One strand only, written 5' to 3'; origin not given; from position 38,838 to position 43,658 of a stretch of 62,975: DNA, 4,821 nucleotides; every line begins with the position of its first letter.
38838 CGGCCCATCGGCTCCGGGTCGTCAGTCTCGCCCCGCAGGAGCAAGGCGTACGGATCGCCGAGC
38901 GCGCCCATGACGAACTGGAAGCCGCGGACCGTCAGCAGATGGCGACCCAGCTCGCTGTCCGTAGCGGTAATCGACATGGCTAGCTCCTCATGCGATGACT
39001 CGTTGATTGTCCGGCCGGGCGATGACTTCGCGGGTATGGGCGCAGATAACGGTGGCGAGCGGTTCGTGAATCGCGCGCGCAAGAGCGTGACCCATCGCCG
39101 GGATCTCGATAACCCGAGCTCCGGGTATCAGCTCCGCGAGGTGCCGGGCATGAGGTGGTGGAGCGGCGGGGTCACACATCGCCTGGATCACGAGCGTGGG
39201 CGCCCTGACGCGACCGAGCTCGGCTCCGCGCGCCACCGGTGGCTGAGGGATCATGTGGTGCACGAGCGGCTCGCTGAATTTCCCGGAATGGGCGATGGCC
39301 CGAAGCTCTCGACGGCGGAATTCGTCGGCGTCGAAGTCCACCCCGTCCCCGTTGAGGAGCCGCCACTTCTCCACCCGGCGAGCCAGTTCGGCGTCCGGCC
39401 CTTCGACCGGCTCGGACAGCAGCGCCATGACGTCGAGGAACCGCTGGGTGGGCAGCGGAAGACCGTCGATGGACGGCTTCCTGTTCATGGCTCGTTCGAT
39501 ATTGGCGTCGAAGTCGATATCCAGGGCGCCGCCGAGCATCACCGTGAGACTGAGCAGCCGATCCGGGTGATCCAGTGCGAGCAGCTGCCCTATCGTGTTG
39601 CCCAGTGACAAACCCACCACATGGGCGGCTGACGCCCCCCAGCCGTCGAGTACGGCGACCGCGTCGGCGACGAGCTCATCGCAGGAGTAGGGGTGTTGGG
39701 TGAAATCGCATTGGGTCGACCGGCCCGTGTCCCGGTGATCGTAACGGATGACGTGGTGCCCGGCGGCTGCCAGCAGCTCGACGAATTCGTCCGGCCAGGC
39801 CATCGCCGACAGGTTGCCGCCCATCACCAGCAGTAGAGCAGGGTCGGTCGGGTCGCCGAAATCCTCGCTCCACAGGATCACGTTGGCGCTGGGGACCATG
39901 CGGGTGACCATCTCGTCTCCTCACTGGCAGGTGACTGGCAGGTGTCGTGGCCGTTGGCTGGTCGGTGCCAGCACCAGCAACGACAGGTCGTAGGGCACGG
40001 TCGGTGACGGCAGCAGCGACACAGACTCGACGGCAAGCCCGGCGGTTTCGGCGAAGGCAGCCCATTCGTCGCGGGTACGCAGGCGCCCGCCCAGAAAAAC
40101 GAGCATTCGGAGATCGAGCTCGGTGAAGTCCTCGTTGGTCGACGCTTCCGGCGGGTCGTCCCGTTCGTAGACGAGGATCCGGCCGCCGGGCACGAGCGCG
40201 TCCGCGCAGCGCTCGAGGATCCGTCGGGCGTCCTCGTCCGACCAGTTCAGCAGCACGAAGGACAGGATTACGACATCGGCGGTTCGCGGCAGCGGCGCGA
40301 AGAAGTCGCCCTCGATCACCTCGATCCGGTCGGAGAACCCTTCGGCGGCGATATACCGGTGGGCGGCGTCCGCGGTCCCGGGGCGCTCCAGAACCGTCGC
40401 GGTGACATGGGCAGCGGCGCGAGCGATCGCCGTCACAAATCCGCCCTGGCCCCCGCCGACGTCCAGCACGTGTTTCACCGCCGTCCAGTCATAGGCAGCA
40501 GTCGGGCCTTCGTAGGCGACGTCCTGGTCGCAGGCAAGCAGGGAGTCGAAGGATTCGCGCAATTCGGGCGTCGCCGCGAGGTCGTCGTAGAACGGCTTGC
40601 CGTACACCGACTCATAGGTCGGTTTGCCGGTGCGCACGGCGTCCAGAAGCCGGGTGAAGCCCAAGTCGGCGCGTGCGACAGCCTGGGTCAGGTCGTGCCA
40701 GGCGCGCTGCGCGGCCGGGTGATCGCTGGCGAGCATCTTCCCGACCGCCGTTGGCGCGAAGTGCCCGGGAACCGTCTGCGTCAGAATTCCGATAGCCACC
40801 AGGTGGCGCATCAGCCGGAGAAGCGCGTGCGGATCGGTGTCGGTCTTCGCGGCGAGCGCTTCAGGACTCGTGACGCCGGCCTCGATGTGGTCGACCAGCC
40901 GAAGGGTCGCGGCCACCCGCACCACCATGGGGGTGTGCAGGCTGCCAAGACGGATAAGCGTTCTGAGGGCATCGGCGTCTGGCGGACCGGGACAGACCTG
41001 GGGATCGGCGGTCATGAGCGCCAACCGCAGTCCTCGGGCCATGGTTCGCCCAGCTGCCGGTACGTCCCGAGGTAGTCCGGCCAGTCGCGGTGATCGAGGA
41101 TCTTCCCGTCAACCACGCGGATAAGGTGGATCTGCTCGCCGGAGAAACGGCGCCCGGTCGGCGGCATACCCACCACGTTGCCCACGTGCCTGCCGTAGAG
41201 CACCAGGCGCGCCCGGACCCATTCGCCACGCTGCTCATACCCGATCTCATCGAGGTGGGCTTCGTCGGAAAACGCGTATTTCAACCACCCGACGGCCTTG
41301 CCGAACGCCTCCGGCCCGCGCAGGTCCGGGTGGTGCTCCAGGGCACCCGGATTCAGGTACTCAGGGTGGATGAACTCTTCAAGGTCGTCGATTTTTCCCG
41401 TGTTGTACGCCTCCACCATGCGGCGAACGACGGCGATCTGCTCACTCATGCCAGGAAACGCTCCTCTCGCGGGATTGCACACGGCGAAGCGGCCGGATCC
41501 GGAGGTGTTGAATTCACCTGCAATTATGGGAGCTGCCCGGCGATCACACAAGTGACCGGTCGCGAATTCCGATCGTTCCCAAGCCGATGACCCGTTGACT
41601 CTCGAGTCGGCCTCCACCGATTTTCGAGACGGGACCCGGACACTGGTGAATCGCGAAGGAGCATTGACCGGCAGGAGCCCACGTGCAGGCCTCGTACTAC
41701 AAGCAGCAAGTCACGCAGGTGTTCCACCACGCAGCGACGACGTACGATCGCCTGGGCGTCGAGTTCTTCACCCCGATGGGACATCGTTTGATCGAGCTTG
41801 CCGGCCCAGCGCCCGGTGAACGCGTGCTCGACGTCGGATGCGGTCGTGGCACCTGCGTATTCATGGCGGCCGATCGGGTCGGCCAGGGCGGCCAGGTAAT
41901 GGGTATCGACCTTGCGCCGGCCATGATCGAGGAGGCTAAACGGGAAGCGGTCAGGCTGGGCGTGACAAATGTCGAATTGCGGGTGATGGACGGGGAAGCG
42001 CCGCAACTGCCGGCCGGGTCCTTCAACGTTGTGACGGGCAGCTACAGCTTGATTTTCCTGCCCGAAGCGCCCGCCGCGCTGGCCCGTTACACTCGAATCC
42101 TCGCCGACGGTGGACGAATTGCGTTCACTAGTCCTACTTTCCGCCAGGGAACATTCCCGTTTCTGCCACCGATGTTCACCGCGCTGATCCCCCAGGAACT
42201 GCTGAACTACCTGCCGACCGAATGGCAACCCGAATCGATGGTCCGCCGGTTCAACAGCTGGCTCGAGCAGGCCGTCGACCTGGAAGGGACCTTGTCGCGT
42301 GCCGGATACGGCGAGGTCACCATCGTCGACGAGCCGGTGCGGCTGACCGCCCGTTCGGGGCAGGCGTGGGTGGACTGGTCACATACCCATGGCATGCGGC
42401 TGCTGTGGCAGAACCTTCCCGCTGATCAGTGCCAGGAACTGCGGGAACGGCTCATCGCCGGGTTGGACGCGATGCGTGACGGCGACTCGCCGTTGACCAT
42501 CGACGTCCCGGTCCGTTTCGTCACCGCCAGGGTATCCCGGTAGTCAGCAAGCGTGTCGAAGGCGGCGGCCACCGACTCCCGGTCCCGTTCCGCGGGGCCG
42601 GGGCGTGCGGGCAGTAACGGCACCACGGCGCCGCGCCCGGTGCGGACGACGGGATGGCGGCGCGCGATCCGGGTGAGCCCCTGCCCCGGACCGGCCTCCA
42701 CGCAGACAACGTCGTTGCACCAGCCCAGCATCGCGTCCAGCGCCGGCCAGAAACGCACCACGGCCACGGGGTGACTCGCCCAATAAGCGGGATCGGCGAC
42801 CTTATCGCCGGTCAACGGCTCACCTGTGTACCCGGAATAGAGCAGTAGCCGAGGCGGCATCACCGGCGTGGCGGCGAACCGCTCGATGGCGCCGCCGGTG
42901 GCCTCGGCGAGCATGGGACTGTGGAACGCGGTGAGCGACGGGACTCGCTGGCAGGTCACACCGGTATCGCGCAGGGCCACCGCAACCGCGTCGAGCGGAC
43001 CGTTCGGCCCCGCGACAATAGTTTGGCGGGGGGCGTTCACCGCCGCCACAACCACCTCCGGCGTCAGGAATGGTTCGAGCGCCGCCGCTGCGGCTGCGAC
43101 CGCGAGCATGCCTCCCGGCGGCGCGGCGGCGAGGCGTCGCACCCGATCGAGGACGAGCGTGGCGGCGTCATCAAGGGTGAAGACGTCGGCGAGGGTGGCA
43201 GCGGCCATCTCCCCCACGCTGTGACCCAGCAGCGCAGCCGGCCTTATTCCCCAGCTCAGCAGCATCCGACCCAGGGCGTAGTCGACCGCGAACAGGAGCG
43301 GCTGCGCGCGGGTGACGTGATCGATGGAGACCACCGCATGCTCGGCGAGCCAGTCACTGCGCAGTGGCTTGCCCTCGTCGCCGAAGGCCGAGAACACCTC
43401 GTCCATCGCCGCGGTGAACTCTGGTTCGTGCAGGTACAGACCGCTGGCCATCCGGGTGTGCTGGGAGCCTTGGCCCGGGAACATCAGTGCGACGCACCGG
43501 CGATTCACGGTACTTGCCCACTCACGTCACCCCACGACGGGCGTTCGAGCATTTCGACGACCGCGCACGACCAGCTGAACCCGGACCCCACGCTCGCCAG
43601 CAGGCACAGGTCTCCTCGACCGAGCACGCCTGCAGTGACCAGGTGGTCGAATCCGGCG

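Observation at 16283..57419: Complete daunorubicin/baumycin-type anthracycline cluster with non-canonical additions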

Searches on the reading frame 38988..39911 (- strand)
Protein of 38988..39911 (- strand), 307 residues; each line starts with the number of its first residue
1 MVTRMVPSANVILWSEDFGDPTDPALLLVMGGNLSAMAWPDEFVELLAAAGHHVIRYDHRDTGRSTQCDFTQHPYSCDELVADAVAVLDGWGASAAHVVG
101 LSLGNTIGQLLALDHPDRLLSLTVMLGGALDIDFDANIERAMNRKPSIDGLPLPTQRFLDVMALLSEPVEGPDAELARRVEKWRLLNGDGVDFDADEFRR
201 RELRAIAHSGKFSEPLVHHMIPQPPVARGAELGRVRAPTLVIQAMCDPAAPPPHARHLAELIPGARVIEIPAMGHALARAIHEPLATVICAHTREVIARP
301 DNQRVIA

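Call 7: search_protein_families(library=pfam, proteins=[window:38988-39911:-])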
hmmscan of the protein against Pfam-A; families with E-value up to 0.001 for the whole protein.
window:38988-39911:- (307 aa): 4 families
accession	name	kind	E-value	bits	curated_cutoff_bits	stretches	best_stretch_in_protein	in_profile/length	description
PF00561.26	Abhydrolase_1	-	1.4e-18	67.9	25.8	1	24-276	1-239/245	alpha/beta hydrolase fold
PF12697.13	Abhydrolase_6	-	1.5e-11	45.8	26.3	1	29-277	4-206/217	Alpha/beta hydrolase family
PF12146.15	Hydrolase_4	-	1.3e-09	38.1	27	1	25-135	5-116/239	Serine aminopeptidase, S33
PF08386.16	Abhydrolase_4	-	0.00021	21.8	21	1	234-278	32-76/103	TAP-like protein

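Call 65: search_solved_structures(query=window:38988-39911:-, max_evalue=1e-10)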
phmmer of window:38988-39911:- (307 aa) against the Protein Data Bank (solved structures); distinct sequences matched with E-value up to 1e-10: 11.
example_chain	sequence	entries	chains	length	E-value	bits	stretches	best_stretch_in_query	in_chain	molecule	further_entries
1q0r_A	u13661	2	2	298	2e-120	404.9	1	3-295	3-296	aclacinomycin methylesterase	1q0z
11tv_D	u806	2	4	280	1.3e-41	146.1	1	5-278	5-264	alpha/beta-hydrolase macrolide esterase EstX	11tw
11tu_A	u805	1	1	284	2.9e-31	112.1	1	11-276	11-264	alpha/beta-hydrolase macrolide esterase EstT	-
11ts_A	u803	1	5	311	1.6e-27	99.8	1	4-130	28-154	alpha/beta-hydrolase macrolide esterase EstT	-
11tt_A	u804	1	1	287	1.7e-26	96.4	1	4-134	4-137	alpha/beta-hydrolase macrolide esterase EstT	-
8pzg_A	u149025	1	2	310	3e-24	89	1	8-138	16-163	ORF17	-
6eb3_A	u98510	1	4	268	6.9e-20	74.7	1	25-123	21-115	Est1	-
8v16_C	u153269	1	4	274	7.4e-20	74.6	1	25-123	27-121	Esterase 1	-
3e3a_A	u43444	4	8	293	2.1e-11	46.9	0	6-126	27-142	POSSIBLE PEROXIDASE BPOC | putative Bromoperoxidase | protein Rv0554, putative Bromoperoxidase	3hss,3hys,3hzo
3om8_A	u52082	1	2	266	2.6e-11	46.5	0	46-123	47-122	Probable hydrolase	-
7ld8_A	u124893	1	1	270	4.5e-11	45.8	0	19-126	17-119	Putative non-heme bromoperoxidase BpoC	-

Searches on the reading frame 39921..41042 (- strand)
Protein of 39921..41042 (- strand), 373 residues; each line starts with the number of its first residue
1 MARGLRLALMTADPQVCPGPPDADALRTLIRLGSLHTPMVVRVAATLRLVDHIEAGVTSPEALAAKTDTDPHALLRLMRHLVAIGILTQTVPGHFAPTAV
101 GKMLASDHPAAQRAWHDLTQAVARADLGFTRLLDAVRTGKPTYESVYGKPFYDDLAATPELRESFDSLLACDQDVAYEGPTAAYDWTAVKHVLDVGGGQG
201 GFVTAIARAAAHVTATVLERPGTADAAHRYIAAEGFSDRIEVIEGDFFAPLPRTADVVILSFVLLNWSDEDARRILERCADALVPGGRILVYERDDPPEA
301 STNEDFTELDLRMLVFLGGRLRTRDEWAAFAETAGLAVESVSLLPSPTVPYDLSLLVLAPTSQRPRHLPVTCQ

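Call 7: search_protein_families(library=pfam, proteins=[window:39921-41042:-])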
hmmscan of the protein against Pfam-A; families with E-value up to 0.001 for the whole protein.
window:39921-41042:- (373 aa): 8 families
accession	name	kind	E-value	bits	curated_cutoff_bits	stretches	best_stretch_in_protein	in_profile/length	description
PF00891.24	Methyltransf_2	-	1.9e-37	129.1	22.3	1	129-336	1-209/210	O-methyltransferase domain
PF08242.18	Methyltransf_12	-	3.7e-10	40.9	30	1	193-289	1-98/98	Methyltransferase domain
PF13649.12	Methyltransf_25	-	3.8e-10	40.7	27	1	192-287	1-97/97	Methyltransferase domain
PF08100.18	Dimerisation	-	7.7e-10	38.9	25.6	1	33-106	14-92/93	O-methyltransferase dimerisation domain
PF08241.18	Methyltransf_11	-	3.5e-09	37.6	21.2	1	193-290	1-94/95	Methyltransferase domain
PF13489.12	Methyltransf_23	-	1.5e-06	28.4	27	1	189-340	23-163/164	Methyltransferase domain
PF13847.12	Methyltransf_31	-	3.1e-05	24.1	27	1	190-295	5-113/145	Methyltransferase domain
PF05175.20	MTS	-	0.00087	19.4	23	0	190-291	33-138/170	Methyltransferase small domain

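Call 37: search_solved_structures(query=window:39921-41015:-, show_alignments=3)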
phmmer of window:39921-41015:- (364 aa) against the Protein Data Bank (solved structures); distinct sequences matched with E-value up to 0.001: 98 (the best 60 are shown).
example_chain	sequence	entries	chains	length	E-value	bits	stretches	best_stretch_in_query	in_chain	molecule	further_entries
9la8_A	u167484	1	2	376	1.6e-168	563.6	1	1-353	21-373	Methyltransferase domain-containing protein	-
5eeg_A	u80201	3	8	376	3.6e-168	562.4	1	1-353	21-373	Carminomycin 4-O-methyltransferase DnrK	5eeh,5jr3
1tw2_A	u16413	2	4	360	9.8e-168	561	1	2-353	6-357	Carminomycin 4-O-methyltransferase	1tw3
9lac_A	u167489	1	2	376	3e-167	559.4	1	1-353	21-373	Methyltransferase domain-containing protein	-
4wxh_A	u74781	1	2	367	5.7e-166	555.2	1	2-353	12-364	Carminomycin 4-O-methyltransferase DnrK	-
7phd_A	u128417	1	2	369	7.1e-162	541.7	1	2-353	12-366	Carminomycin 4-O-methyltransferase DnrK,Methyltransferase domain-containing protein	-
7owb_A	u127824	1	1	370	1.4e-161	540.8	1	2-353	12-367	Carminomycin 4-O-methyltransferase DnrK,Methyltransferase domain-containing protein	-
7oy1_A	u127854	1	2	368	9.4e-151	505.1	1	2-353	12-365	Carminomycin 4-O-methyltransferase DnrK,Methyltransferase domain-containing protein,Aclaci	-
7pga_A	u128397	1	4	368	2.9e-150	503.5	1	2-353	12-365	Carminomycin 4-O-methyltransferase DnrK,Methyltransferase domain-containing protein,Aclaci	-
7phf_A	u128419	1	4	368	3.8e-150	503.2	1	2-353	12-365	Carminomycin 4-O-methyltransferase DnrK,Methyltransferase domain-containing protein,Aclaci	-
7pgj_A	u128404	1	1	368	5.8e-150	502.5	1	2-353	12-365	Carminomycin 4-O-methyltransferase DnrK,Methyltransferase domain-containing protein,Aclaci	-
7phe_A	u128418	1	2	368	6.4e-149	499.1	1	2-353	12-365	Carminomycin 4-O-methyltransferase DnrK,Methyltransferase domain-containing protein,Aclaci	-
7pg7_D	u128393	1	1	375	8.7e-112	377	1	14-351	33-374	Methyltransferase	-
1qzz_A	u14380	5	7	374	2.6e-110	372.1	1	11-354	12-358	aclacinomycin-10-hydroxylase | Protein RdmB | Aclacinomycin 10-hydroxylase RdmB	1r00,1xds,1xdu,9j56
3i53_A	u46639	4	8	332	7.8e-72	245.6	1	22-332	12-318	O-methyltransferase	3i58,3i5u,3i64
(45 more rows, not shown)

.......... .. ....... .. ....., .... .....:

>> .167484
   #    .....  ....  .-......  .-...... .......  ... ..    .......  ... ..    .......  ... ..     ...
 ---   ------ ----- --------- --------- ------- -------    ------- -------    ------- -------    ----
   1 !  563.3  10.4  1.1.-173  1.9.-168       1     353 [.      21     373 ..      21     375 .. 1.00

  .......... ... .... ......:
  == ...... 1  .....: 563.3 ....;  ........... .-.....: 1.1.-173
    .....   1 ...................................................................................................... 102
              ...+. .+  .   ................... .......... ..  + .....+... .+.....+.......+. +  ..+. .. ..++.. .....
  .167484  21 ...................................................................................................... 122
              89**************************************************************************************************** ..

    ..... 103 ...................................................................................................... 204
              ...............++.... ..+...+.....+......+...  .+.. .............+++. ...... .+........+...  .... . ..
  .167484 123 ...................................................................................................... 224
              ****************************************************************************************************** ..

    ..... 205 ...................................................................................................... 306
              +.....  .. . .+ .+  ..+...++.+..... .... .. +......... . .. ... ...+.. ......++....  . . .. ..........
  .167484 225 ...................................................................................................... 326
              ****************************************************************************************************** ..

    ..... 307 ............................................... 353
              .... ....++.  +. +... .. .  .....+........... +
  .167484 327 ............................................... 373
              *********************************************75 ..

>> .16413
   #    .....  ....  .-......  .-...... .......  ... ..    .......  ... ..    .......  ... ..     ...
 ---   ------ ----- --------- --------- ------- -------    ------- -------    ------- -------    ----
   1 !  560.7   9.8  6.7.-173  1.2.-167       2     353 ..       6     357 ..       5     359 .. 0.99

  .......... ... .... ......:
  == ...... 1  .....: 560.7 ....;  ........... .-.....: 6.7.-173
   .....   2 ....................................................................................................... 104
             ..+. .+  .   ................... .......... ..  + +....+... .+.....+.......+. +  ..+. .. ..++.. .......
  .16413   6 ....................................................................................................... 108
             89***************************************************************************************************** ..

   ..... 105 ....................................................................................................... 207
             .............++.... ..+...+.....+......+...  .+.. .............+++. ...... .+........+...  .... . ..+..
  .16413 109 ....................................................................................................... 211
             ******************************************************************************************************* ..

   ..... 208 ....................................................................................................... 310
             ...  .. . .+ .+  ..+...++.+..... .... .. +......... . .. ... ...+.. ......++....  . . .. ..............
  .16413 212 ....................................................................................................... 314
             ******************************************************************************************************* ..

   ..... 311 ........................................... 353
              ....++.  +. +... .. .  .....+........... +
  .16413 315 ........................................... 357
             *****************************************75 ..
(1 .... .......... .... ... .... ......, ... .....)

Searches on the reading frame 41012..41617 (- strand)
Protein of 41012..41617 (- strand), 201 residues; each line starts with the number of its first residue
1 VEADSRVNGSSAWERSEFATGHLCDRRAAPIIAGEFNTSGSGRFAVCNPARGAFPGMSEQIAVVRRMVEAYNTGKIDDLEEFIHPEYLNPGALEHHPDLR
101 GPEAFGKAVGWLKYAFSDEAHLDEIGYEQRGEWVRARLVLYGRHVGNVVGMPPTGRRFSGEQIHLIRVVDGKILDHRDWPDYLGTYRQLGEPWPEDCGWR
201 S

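Call 7: search_protein_families(library=pfam, proteins=[window:41012-41617:-])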
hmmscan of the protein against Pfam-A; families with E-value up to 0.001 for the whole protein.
window:41012-41617:- (201 aa): 2 families
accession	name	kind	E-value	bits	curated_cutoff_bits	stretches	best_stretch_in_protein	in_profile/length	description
PF07366.18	SnoaL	-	1.8e-32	112.3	28.4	1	63-189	3-126/126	SnoaL-like polyketide cyclase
PF12680.13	SnoaL_2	-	1.6e-11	45.1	27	1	64-176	1-102/102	SnoaL-like domain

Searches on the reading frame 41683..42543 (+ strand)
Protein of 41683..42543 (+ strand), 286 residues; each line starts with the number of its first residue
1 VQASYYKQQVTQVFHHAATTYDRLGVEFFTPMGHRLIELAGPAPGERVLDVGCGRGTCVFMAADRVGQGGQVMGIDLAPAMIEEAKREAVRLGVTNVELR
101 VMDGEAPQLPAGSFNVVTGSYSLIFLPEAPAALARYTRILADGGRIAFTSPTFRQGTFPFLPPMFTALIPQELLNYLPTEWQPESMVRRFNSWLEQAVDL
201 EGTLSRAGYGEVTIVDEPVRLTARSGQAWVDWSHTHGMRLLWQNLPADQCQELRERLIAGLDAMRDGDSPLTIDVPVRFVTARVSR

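Call 7: search_protein_families(library=pfam, proteins=[window:41683-42543:+])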
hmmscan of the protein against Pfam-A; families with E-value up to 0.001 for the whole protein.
window:41683-42543:+ (286 aa): 10 families
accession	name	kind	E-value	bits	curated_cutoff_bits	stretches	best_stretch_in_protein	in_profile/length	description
PF13847.12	Methyltransf_31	-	9.1e-20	71.3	27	1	44-152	3-113/145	Methyltransferase domain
PF13649.12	Methyltransf_25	-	3.1e-19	69.9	27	1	48-144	1-97/97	Methyltransferase domain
PF01209.24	Ubie_methyltran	-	2.4e-17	63.5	20.1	1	7-147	6-150/233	ubiE/COQ5 methyltransferase family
PF08241.18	Methyltransf_11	-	3e-16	60.2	21.2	1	49-148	1-95/95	Methyltransferase domain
PF08242.18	Methyltransf_12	-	1.2e-13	52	30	1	49-146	1-98/98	Methyltransferase domain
PF13489.12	Methyltransf_23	-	2.7e-11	43.9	27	1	35-152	12-120/164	Methyltransferase domain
PF01135.25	PCMT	-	9.7e-10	39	20.3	1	37-146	66-169/210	Protein-L-isoaspartate(D-aspartate) O-methyltransferase (PCMT)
PF13679.12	Methyltransf_32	-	6.2e-05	23.4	27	1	44-99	25-84/143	Methyltransferase domain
PF01728.25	FtsJ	-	7.5e-05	23.2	24.1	1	44-94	21-72/181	FtsJ-like methyltransferase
PF02353.26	CMAS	-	0.00059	19.7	27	1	43-93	61-109/273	Mycolic acid cyclopropane synthetase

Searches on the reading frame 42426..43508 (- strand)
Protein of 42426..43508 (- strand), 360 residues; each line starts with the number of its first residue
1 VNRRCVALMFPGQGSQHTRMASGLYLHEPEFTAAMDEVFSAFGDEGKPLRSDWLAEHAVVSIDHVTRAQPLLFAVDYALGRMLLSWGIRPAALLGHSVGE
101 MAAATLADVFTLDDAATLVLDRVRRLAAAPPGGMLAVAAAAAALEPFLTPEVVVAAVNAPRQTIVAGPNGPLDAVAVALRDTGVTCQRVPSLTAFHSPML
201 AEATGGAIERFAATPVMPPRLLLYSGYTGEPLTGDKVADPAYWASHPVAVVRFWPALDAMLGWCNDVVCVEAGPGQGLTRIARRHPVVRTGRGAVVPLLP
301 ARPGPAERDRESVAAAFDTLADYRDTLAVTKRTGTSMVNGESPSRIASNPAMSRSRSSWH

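Call 7: search_protein_families(library=pfam, proteins=[window:42426-43508:-])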
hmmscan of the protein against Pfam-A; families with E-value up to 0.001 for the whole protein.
window:42426-43508:- (360 aa): 1 family
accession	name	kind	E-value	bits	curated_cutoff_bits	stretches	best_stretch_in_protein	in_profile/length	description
PF00698.26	Acyl_transf_1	-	2.8e-38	132.6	32.7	1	9-280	3-273/319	Acyl transferase domain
